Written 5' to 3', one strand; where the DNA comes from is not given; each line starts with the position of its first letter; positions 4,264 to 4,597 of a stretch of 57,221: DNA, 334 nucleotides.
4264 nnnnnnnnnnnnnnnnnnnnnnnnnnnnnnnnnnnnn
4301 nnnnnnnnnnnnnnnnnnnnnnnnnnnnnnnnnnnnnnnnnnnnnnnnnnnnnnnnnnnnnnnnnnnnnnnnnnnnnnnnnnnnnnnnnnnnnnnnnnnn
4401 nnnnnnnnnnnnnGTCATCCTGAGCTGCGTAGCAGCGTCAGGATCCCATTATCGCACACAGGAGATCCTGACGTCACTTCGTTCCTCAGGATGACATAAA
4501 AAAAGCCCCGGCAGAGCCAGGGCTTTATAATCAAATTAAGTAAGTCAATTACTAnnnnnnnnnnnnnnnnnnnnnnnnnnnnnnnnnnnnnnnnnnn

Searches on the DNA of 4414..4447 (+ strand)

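Call 48: build_rna_model(alignment_id=A1, structure=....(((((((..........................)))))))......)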
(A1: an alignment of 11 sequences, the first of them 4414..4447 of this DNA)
Model R1 built from alignment A1 (11 sequences, 50 columns); structure: as given.
model positions 35; base pairs 7; branch points 0; effective number of sequences 11; information 1.155 bits per position. Calibrated on 0.2 Mb of random sequence (short: E-values are rough).
structure used (alignment columns):
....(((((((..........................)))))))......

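Call 49: search_with_rna_model(model_id=R1, source=window, filters=off, max_evalue=10, make_alignment=true)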
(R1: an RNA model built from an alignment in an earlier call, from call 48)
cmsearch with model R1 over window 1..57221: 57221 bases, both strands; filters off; matches with E-value up to 10: 20.
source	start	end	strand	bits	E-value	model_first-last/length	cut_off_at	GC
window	4462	4495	-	48.8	6.8e-11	1-35/35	no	0.53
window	52658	52693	-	46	3.9e-10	1-35/35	no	0.61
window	52597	52636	+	45.8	4.4e-10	1-35/35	no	0.65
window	49858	49891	-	45.3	6.1e-10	1-35/35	no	0.53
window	6138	6177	-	44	1.3e-09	1-35/35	no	0.55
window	4414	4447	+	39.9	1.7e-08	1-35/35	no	0.62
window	3506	3539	-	39.5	2.2e-08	1-35/35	no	0.68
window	55965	55998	-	39.4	2.3e-08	1-35/35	no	0.53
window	30577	30622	+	36.6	1.3e-07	1-35/35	no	0.63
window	6810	6841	-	33.3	9.7e-07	1-35/35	no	0.59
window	54437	54473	-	33.2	1e-06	1-35/35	no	0.57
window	1378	1456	-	14.1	0.14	1-35/35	no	0.54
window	22776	22818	-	11.5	0.73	1-35/35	no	0.6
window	44883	44895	+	10.7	1.2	1-35/35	no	0.46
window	22769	22800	+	10.5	1.3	1-35/35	no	0.62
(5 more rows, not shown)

Alignment A2: 20 matches aligned to the model, 103 columns, each read 5' to 3' on its own strand. Consensus structure (alignment columns), stored with it:
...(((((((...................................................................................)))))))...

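Call 68: search_with_rna_model(model_id=R1, sources=[window, L127, L129, L130, L131, L133, L134, L135, L136, L137, L138, L139, L140, L141, L142, L143, L144, L145, L146, L147, L148, L149, L150, L151, L152, L153, L154, L155, L156, L157, L158, L159, L160, L161, L162, L163, L164, L165, L166, L167, L168, L169, L170, L171, L172, L173, L174, L175, L176, L177, L178, L179, L180, L181, L182, L183, L184, L185, L186, L187, L188, L189, L190, L191, L192, L193, L194, L195, L196, L197, L198, L199, L200, L201, L202, L203, L204, L205, L206, L207, L208, L209, L210, L211, L212], max_evalue=0.01, make_alignment=true)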
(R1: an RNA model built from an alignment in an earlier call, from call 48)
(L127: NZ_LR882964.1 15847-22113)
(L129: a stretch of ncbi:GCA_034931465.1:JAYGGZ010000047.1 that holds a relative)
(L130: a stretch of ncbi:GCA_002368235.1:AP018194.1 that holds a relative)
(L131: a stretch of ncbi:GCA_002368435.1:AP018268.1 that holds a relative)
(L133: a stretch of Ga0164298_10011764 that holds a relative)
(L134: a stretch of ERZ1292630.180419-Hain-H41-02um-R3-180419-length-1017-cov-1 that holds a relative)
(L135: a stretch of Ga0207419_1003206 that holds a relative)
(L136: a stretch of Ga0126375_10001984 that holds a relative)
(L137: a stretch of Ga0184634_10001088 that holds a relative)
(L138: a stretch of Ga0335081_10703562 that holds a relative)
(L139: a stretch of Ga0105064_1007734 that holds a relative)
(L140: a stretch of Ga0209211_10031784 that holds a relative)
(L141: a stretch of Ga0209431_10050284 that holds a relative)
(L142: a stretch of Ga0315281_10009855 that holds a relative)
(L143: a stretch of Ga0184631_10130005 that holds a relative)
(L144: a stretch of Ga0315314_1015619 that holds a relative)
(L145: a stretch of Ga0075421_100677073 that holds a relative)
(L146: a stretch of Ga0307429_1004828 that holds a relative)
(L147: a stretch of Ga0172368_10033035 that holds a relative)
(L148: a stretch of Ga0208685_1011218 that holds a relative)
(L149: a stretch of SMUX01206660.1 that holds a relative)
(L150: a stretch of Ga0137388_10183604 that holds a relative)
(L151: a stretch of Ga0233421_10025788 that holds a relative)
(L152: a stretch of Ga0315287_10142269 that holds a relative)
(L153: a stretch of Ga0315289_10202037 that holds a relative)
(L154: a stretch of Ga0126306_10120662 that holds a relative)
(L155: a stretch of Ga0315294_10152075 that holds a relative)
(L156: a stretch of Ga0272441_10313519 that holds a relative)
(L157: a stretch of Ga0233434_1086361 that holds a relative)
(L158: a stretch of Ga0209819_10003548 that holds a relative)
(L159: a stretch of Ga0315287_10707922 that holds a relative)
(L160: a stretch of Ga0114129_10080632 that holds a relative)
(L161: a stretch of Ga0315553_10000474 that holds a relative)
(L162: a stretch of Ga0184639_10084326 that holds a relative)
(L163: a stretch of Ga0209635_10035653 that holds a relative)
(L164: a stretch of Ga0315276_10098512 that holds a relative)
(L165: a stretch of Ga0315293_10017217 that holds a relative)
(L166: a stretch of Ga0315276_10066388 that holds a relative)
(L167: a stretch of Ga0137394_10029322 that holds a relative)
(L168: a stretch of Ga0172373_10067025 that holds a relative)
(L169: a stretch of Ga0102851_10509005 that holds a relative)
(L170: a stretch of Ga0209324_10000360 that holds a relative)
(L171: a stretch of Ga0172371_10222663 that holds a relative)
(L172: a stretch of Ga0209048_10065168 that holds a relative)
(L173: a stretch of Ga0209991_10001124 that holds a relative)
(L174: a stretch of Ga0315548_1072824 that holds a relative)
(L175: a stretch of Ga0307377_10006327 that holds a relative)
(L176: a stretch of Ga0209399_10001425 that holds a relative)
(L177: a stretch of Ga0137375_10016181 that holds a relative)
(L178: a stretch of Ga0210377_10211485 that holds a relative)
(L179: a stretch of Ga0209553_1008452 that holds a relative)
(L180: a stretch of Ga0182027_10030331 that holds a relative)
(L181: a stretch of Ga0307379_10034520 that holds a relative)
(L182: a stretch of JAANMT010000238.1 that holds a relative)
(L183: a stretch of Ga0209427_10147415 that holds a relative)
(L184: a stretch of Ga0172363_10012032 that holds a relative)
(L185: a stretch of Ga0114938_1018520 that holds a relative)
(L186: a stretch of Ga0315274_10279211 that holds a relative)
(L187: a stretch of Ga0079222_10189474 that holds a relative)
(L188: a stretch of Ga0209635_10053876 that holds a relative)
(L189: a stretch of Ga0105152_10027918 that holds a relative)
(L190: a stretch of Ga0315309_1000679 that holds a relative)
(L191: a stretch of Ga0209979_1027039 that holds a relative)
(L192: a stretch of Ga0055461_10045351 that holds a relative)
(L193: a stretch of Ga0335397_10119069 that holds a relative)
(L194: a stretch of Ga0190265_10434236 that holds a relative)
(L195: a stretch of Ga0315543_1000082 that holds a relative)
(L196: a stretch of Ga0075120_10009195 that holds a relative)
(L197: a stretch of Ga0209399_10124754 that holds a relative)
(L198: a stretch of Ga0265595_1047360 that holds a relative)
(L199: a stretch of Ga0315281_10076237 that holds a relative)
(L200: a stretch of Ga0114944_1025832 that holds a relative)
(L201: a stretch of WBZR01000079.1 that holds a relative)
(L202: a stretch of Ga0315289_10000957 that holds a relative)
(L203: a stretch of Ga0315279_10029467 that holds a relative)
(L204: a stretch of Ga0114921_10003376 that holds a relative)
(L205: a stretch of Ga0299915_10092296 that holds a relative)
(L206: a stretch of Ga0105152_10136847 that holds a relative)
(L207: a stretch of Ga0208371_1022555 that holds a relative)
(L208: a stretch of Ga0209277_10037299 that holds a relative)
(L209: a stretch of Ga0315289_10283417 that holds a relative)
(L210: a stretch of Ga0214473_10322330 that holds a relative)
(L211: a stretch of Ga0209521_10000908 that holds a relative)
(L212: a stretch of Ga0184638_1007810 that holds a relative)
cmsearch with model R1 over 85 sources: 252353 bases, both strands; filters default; matches with E-value up to 0.01: 54.
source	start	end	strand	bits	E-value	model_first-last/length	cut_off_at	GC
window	4462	4495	-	48.8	3e-10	1-35/35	no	0.53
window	52658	52693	-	46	1.7e-09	1-35/35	no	0.61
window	52597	52636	+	45.8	1.9e-09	1-35/35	no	0.65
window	49858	49891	-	45.3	2.7e-09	1-35/35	no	0.53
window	6138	6177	-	44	5.9e-09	1-35/35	no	0.55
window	4414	4447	+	39.9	7.4e-08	1-35/35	no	0.62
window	3506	3539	-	39.5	9.5e-08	1-35/35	no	0.68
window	55965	55998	-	39.4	1e-07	1-35/35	no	0.53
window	30577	30622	+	36.7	5.6e-07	1-35/35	no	0.63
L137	1270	1302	+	33.6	3.7e-06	1-35/35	no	0.52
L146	1988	2020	+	33.6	3.7e-06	1-35/35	no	0.52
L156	411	443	+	33.6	3.7e-06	1-35/35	no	0.52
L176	1446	1478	+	33.6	3.7e-06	1-35/35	no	0.52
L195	719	751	+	33.6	3.7e-06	1-35/35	no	0.52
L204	1792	1824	+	33.6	3.7e-06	1-35/35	no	0.52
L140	385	417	+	33.3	4.3e-06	1-35/35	no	0.52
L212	421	453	+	33.3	4.3e-06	1-35/35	no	0.52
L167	1390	1422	+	33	5.2e-06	1-35/35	no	0.52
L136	259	291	+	32.6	6.9e-06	1-35/35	no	0.55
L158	1369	1401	+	31.9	1.1e-05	1-35/35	no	0.48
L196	885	917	+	31.5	1.3e-05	1-35/35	no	0.52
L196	956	988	+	31.5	1.3e-05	1-35/35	no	0.52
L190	1790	1822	+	31.5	1.3e-05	1-35/35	no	0.55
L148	1390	1422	+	31.2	1.6e-05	1-35/35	no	0.52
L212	873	904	-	31.2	1.6e-05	1-35/35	no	0.56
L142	1374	1407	-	31.2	1.7e-05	1-35/35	no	0.47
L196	816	848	+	30.9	1.9e-05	1-35/35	no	0.55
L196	1098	1130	+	30.9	1.9e-05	1-35/35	no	0.55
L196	1167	1199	+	30.9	1.9e-05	1-35/35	no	0.55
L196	1027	1059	+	30.8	2.1e-05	1-35/35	no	0.48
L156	281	312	+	30.4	2.7e-05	1-35/35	no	0.5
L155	1039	1070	+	30.4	2.7e-05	1-35/35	no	0.5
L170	1452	1483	+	30.1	3.1e-05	1-35/35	no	0.5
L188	1452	1483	+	30.1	3.1e-05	1-35/35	no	0.5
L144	1334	1367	-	28.9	6.6e-05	1-35/35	no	0.44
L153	959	990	-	28.3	9.8e-05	1-35/35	no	0.5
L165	1238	1276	-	27.8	0.00013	1-35/35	no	0.59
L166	66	104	-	27.8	0.00013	1-35/35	no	0.59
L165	1125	1163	-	27.7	0.00014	1-35/35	no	0.56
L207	799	831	-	26.5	0.0003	1-35/35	no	0.48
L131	3150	3187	-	26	0.00039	1-35/35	no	0.53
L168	1433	1469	-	24.4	0.0011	1-35/35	no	0.59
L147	1802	1840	+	23.3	0.0021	1-35/35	no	0.62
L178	844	882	-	23.1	0.0023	1-35/35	no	0.49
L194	423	455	-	23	0.0025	1-35/35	no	0.64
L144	1412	1455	-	22.9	0.0027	1-35/35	no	0.55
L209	946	980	+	22.7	0.0031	1-35/35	no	0.6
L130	3107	3194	-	22.5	0.0035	1-35/35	no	0.57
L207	632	664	-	22.4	0.0036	1-35/35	no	0.55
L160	17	56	-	21.9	0.0052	1-35/35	no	0.65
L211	1831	1865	+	21.8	0.0054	1-35/35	no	0.57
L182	3019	3057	+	21.3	0.0071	1-35/35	no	0.59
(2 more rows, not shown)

Alignment A3: 54 matches aligned to the model, 108 columns, each read 5' to 3' on its own strand. Consensus structure (alignment columns), stored with it:
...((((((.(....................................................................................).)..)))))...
